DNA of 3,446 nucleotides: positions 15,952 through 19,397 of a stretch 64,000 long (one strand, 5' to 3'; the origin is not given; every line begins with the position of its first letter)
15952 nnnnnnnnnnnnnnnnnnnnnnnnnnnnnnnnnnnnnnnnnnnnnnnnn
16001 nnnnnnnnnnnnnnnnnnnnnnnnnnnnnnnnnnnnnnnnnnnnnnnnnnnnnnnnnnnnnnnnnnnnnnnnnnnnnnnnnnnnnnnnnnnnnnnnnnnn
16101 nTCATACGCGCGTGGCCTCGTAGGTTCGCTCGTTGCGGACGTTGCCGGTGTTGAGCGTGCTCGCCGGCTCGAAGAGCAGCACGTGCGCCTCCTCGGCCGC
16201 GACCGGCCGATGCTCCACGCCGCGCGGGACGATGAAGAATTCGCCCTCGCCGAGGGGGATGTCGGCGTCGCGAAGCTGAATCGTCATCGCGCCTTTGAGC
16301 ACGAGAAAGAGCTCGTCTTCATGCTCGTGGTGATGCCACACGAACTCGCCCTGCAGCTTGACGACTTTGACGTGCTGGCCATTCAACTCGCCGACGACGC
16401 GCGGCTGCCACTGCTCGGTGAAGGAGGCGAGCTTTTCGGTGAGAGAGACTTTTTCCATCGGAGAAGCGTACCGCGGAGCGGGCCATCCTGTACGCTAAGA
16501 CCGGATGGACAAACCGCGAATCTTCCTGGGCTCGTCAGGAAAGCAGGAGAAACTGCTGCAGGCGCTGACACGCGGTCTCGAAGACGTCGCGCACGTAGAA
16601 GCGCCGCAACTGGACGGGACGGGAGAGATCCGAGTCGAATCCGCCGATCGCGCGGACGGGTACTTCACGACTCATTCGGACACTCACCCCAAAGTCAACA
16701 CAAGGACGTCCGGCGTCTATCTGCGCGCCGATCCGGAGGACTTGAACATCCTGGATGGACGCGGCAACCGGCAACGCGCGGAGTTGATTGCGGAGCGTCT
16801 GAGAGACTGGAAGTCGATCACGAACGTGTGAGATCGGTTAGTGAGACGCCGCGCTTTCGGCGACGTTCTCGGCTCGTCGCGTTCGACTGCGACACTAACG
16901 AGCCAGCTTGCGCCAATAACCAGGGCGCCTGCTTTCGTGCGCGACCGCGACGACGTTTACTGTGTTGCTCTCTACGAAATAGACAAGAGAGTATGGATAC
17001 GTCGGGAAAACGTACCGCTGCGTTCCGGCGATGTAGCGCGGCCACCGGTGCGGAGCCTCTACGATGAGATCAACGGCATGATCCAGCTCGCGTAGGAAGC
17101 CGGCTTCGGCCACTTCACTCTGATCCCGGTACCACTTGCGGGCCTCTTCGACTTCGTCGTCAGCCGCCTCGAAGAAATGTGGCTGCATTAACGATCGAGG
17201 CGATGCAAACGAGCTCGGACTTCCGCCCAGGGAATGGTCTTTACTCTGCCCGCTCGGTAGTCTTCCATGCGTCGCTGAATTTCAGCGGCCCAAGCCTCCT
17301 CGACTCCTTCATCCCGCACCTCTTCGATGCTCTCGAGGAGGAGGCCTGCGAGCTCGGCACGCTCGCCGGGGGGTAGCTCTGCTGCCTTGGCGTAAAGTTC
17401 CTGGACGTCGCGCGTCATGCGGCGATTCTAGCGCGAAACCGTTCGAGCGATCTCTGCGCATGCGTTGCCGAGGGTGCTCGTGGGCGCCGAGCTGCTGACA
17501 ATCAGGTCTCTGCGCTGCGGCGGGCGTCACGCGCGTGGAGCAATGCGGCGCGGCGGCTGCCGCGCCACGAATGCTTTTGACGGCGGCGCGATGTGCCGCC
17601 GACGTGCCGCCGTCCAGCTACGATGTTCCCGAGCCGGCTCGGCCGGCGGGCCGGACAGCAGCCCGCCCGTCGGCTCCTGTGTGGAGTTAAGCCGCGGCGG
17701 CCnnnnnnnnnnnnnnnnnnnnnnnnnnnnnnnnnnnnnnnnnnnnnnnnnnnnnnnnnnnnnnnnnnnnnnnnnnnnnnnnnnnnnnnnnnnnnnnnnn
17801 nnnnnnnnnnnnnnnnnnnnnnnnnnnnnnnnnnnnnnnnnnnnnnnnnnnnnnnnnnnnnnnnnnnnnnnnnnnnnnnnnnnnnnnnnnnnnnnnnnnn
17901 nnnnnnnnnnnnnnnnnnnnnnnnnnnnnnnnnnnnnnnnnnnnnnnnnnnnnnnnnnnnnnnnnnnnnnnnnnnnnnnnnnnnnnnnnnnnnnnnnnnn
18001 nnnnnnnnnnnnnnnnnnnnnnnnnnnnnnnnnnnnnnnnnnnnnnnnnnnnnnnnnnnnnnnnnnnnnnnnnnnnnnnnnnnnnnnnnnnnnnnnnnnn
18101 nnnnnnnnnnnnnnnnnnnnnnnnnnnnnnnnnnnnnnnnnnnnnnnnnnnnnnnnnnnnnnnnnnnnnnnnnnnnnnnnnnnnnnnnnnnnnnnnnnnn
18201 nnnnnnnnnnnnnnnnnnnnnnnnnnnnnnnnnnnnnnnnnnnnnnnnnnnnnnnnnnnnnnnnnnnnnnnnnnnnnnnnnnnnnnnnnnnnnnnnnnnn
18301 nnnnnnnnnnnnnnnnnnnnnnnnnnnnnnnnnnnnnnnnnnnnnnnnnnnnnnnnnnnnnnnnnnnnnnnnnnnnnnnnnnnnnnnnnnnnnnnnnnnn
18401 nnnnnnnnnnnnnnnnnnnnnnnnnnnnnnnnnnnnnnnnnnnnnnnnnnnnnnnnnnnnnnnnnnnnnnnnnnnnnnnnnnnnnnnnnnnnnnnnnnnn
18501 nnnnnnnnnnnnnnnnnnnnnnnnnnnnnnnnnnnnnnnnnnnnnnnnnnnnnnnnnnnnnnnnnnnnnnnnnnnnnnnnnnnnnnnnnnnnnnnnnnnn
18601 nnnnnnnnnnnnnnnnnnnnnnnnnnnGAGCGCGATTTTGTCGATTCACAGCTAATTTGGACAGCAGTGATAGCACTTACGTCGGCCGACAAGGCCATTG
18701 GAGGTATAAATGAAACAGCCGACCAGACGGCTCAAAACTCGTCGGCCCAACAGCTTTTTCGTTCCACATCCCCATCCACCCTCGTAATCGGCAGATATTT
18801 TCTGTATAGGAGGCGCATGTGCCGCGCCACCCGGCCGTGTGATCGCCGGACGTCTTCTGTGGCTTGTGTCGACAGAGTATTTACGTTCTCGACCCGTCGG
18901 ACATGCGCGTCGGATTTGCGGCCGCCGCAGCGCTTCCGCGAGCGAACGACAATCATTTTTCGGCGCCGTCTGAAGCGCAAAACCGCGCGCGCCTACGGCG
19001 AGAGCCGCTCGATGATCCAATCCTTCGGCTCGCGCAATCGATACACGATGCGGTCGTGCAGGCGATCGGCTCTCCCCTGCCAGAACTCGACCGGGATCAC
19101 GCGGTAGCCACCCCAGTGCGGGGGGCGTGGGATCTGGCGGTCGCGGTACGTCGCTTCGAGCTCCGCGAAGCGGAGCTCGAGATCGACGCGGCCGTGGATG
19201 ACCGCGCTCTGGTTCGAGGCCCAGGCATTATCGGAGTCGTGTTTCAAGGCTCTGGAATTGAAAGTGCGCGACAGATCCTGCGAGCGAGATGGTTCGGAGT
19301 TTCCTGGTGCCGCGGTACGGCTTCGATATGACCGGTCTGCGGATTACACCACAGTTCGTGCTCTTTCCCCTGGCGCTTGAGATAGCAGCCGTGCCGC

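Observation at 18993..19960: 250-bp direct duplication of the pdxH 3' end flanking the hicAB module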

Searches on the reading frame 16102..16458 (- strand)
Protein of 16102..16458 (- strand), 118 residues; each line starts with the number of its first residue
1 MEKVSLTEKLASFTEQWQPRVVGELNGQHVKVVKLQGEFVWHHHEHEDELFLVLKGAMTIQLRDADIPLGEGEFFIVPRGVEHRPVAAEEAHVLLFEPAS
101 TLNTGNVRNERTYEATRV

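Call 7: search_protein_families(library=pfam, proteins=[window:16102-16458:-], max_evalue=0.01)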
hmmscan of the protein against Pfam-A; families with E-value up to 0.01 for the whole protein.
window:16102-16458:- (118 aa): 10 families
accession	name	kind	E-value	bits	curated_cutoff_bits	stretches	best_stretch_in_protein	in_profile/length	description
PF07883.17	Cupin_2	-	3.4e-14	52.8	27.2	1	36-93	8-64/70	Cupin domain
PF12973.13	Cupin_7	-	2.4e-07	31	27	1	18-96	23-98/105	ChrR Cupin-like domain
PF06052.18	3-HAO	-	3.4e-05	24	25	1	41-94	47-104/151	3-hydroxyanthranilic acid dioxygenase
PF02311.25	AraC_binding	-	3.5e-05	24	21.1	1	39-90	16-66/135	AraC-like ligand binding domain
PF12852.13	Cupin_6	-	0.00038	20.7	26.7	1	48-105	35-94/183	Cupin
PF16867.11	DMSP_lyase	-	0.00093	19.4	27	1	42-89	111-157/162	Dimethlysulfonioproprionate lyase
PF14499.12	DUF4437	-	0.0057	16.3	24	1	35-96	43-105/250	Domain of unknown function (DUF4437)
PF00190.28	Cupin_1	-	0.0066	16.5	22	1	36-107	43-121/151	Cupin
PF11699.14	CENP-C_C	-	0.007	17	29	0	50-83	36-69/85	Mif2/CENP-C like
PF03079.20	ARD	-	0.0076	16.9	27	1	24-92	69-142/157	ARD/ARD' family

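Call 74: find_homologous_proteins(query=window:16105-16458:-, max_evalue=1e-40)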
Query window:16105-16458:- (118 aa): 6911 proteins with E <= 1e-40 among 8000 candidates; the best 120 are listed.
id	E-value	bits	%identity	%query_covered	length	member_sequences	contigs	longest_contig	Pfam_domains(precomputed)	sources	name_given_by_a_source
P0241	8.7e-104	359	86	98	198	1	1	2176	PF16867.12,PF05899.19,PF03079.21,PF02311.26,PF12639.14,PF11699.15,PF21621.4,PF12852.14,PF07883.18,PF00190.29,PF06052.19,PF12973.14,PF00027.36,PF14667.13,PF01050.25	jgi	jgi:mannose-6-phosphate isomerase-like protein (cupin superfamily)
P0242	1.3e-72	259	100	100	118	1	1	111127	PF07883.18,PF12973.14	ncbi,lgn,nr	ncbi:MAG TPA: cupin domain-containing protein [Thermoanaerobaculia bacterium]|nr:cupin domain-contai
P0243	1.1e-65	237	91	98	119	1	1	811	PF07883.18,PF12973.14,PF02311.26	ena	-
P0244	1.9e-65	236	91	98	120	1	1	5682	PF07883.18,PF12973.14,PF02311.26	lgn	-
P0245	1.3e-64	233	90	97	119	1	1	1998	PF07883.18,PF12973.14,PF02311.26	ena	-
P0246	1.7e-64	233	90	97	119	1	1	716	PF07883.18,PF12973.14,PF02311.26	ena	-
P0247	2.1e-64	232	90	97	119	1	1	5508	PF07883.18,PF06052.19,PF12973.14,PF02311.26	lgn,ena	-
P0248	2.1e-64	232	90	97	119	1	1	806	PF07883.18,PF12973.14,PF02311.26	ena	-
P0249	1.0e-63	230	89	98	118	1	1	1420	PF07883.18,PF12973.14,PF02311.26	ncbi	-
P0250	2.4e-63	229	88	98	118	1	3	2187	PF07883.18,PF12973.14,PF02311.26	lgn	-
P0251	3.4e-63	229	88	98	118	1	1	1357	PF07883.18,PF12973.14,PF02311.26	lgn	-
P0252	3.7e-63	228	89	98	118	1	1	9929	PF07883.18,PF12973.14,PF02311.26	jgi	jgi:mannose-6-phosphate isomerase-like protein (cupin superfamily)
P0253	6.4e-63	228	86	98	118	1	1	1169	PF07883.18,PF02311.26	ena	-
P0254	6.7e-63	228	88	98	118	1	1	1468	PF07883.18,PF12973.14,PF02311.26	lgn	-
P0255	8.4e-63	227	88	99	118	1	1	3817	PF07883.18,PF12973.14,PF02311.26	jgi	jgi:mannose-6-phosphate isomerase-like protein (cupin superfamily)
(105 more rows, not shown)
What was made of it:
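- Tried and rejected: Resolving donor/recipient polarity by finding a close relative of the cupin gene on the other side of the spacer: the nearest was 91% aa, which is uninformative (call 74).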

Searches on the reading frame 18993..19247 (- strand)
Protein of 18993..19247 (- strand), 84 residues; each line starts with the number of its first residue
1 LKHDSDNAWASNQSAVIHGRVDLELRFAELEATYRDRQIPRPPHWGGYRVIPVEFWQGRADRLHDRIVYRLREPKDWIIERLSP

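Call 7: search_protein_families(library=pfam, proteins=[window:18993-19247:-], max_evalue=0.01)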
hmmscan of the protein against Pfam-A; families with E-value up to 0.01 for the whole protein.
window:18993-19247:- (84 aa): 1 family
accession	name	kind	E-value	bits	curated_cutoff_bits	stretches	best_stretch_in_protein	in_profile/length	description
PF10590.14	PNP_phzG_C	-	4.6e-18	65.3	27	1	45-84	1-42/42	Pyridoxine 5'-phosphate oxidase C-terminal dimerisation region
